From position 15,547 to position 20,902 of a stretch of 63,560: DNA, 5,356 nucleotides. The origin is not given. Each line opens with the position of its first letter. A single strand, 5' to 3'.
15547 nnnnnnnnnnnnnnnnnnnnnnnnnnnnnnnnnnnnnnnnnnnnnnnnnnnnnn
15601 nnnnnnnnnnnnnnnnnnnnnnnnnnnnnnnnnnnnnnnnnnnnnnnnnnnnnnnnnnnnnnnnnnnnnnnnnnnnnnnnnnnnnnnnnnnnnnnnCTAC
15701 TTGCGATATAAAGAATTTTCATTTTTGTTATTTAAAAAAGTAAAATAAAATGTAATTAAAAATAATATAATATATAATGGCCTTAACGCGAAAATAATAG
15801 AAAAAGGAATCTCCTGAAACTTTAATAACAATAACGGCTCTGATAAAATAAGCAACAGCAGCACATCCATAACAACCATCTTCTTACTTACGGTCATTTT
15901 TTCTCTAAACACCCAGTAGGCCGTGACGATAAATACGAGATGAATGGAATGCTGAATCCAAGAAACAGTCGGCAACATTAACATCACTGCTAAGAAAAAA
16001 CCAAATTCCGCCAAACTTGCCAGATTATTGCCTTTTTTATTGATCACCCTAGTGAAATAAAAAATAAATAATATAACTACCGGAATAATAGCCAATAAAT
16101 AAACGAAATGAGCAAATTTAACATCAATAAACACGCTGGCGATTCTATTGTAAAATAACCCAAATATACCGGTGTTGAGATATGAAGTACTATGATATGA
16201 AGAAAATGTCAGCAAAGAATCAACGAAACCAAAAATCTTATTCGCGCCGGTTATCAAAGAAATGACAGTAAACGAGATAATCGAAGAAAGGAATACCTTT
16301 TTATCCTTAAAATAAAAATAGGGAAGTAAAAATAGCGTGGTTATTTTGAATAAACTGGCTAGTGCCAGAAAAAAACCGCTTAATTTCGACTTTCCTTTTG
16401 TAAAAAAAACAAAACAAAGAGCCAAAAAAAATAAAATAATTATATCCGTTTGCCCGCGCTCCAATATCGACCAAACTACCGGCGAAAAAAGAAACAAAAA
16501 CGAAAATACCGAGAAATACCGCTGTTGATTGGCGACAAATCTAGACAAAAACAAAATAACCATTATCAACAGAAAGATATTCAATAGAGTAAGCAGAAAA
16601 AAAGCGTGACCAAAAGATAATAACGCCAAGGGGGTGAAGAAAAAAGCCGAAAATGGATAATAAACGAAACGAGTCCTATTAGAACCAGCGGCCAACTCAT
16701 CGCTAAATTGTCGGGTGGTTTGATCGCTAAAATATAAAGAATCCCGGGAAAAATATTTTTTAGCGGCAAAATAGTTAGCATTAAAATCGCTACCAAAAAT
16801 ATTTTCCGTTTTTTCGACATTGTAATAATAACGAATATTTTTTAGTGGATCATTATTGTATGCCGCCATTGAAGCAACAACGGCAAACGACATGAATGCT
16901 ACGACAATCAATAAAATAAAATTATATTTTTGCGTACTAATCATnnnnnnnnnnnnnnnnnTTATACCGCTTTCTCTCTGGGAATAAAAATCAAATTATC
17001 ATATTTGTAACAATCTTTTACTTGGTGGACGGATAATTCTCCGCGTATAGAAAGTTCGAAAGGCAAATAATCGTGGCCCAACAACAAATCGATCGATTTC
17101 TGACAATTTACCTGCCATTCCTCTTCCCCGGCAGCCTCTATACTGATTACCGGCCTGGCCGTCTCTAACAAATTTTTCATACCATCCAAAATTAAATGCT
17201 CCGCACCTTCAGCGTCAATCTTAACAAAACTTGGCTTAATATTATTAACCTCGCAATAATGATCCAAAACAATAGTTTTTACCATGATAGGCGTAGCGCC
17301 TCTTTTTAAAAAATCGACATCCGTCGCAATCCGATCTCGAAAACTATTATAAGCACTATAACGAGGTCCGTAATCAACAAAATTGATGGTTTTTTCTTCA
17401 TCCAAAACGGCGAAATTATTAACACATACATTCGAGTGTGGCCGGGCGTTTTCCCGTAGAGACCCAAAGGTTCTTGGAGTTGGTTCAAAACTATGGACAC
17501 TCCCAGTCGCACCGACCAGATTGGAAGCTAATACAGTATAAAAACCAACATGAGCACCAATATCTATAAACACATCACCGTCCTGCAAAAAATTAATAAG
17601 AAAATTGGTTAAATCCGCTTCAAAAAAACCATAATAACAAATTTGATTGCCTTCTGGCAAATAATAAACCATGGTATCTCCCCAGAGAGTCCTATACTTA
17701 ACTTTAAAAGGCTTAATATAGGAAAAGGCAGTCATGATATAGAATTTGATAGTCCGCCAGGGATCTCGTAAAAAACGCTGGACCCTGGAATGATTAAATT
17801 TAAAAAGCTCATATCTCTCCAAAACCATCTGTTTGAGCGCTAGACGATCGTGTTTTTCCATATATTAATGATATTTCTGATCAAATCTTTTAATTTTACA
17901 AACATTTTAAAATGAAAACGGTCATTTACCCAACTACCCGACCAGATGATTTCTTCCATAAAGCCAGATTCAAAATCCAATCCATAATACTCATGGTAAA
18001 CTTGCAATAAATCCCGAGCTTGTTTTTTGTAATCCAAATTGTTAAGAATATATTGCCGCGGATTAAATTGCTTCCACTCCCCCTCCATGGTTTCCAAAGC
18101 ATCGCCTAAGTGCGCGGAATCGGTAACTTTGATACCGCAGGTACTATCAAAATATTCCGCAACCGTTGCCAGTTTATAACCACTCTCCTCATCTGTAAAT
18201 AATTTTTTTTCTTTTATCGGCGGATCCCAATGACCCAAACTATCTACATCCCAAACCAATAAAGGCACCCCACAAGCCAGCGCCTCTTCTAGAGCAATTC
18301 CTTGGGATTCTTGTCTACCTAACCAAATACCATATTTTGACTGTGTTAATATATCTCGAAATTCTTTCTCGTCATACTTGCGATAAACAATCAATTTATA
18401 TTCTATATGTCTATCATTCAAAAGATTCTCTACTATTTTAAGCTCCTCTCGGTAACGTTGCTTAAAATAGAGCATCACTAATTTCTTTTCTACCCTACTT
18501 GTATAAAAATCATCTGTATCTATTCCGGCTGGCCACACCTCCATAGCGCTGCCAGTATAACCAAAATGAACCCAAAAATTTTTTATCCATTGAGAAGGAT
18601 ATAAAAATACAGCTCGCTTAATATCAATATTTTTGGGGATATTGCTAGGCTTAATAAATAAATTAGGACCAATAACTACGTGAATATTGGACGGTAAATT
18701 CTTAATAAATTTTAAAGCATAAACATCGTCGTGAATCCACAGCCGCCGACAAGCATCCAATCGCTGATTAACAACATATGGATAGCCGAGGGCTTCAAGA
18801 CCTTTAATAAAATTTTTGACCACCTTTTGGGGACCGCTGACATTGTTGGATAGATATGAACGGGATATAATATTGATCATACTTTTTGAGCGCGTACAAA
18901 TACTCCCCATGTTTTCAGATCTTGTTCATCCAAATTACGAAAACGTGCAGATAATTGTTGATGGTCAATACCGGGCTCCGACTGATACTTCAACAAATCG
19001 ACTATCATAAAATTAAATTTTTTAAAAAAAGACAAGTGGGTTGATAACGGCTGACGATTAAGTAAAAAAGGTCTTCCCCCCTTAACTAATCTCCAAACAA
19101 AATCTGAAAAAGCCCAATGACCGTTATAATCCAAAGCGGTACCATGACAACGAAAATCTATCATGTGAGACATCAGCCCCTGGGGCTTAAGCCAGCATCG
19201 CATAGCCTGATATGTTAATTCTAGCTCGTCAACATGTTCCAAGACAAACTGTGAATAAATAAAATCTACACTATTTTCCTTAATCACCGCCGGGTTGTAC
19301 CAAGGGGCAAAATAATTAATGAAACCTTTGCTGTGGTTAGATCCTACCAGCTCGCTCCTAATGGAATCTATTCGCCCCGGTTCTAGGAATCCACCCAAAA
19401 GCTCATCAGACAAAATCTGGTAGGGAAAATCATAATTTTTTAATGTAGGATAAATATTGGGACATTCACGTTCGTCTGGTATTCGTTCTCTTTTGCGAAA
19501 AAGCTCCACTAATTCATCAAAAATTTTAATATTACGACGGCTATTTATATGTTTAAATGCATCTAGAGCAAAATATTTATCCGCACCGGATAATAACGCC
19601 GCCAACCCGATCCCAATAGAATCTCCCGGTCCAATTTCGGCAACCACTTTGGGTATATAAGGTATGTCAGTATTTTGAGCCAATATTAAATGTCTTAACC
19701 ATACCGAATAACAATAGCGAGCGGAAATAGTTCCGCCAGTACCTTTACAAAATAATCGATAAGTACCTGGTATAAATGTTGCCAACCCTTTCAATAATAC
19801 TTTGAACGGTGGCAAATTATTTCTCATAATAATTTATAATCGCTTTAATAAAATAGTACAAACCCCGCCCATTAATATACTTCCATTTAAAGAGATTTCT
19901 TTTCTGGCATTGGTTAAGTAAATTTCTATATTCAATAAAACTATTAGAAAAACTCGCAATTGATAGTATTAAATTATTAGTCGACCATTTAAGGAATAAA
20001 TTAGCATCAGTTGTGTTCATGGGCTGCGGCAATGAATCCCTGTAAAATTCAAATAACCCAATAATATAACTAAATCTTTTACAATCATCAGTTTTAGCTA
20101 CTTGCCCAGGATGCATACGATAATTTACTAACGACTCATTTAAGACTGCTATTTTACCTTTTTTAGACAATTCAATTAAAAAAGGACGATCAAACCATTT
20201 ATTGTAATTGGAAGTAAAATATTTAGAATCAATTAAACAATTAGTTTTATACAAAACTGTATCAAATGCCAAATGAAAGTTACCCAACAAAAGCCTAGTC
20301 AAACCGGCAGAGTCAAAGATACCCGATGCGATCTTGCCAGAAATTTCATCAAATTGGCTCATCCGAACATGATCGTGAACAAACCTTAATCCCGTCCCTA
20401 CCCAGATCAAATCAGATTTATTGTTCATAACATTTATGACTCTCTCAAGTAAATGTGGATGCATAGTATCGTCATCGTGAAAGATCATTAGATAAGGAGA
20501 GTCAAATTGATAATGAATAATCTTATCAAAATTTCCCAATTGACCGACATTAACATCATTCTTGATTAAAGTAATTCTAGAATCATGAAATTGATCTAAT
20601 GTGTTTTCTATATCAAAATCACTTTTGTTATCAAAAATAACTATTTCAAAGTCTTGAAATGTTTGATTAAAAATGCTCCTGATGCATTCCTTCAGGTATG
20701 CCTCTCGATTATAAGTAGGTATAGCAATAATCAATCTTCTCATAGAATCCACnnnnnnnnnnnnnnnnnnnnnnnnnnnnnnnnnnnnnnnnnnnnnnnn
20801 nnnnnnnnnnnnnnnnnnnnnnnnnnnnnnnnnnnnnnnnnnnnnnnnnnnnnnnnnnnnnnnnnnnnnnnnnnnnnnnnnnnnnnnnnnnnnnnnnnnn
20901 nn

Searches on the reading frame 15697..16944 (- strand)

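Call 16: search_protein_families(library=pfam, proteins=[window:15697-16944:-], max_evalue=0.001)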
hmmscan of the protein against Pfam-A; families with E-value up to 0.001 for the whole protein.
window:15697-16944:- (415 aa): 1 family
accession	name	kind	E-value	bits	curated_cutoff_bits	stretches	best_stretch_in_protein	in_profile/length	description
PF09594.16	GT87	-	5.2e-19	69.4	25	1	93-325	1-237/237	Glycosyltransferase family 87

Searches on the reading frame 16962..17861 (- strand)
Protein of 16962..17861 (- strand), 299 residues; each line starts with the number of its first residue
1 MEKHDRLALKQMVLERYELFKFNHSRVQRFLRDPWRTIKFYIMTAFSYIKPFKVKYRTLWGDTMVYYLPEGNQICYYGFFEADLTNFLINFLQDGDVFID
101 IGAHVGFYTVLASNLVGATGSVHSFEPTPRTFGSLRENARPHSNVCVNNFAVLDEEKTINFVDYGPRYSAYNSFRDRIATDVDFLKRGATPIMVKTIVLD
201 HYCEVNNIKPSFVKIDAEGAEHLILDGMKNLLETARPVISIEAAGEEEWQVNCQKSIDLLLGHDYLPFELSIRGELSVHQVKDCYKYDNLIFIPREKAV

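Call 16: search_protein_families(library=pfam, proteins=[window:16962-17861:-], max_evalue=0.001)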
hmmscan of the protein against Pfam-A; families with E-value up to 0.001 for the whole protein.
window:16962-17861:- (299 aa): 2 families
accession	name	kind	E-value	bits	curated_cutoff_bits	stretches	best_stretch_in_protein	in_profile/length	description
PF05050.19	Methyltransf_21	-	2.2e-16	60.9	22.7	1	100-265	1-171/173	Methyltransferase FkbM domain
PF05575.17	V_cholerae_RfbT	-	0.00015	21.6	27.9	1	80-233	65-215/286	Vibrio cholerae RfbT protein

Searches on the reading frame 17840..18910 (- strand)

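Call 16: search_protein_families(library=pfam, proteins=[window:17840-18910:-], max_evalue=0.001)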
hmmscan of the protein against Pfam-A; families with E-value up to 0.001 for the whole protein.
window:17840-18910:- (356 aa): 1 family
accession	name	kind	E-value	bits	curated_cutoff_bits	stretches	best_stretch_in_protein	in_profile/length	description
PF00534.26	Glycos_transf_1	-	0.00035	20.6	26.4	0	156-223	58-125/172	Glycosyl transferases group 1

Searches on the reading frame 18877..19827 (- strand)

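Call 16: search_protein_families(library=pfam, proteins=[window:18877-19827:-], max_evalue=0.001)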
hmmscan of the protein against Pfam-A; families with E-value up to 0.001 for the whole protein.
window:18877-19827:- (316 aa): 1 family
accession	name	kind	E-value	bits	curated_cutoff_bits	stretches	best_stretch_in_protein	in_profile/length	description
PF08241.18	Methyltransf_11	-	7.6e-05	23.7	21.2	1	182-219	56-93/95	Methyltransferase domain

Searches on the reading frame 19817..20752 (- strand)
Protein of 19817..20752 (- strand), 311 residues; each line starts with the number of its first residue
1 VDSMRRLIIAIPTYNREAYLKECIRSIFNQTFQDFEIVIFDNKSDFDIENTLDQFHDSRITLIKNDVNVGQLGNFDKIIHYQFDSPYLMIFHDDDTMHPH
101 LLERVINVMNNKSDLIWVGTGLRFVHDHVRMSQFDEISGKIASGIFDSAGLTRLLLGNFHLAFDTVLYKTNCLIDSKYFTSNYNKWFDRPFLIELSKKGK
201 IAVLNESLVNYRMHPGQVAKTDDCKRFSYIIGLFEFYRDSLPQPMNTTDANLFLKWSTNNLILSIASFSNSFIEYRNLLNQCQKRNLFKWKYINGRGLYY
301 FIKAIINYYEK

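Call 16: search_protein_families(library=pfam, proteins=[window:19817-20752:-], max_evalue=0.001)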
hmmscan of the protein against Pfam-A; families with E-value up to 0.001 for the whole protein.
window:19817-20752:- (311 aa): 2 families
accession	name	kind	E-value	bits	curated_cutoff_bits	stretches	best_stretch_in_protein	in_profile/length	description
PF00535.33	Glycos_transf_2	-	1.7e-22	80.6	23.3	1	9-128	2-123/168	Glycosyl transferase family 2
PF13641.12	Glyco_tranf_2_3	-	2.7e-12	47.6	27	1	7-126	3-126/230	Glycosyltransferase like family 2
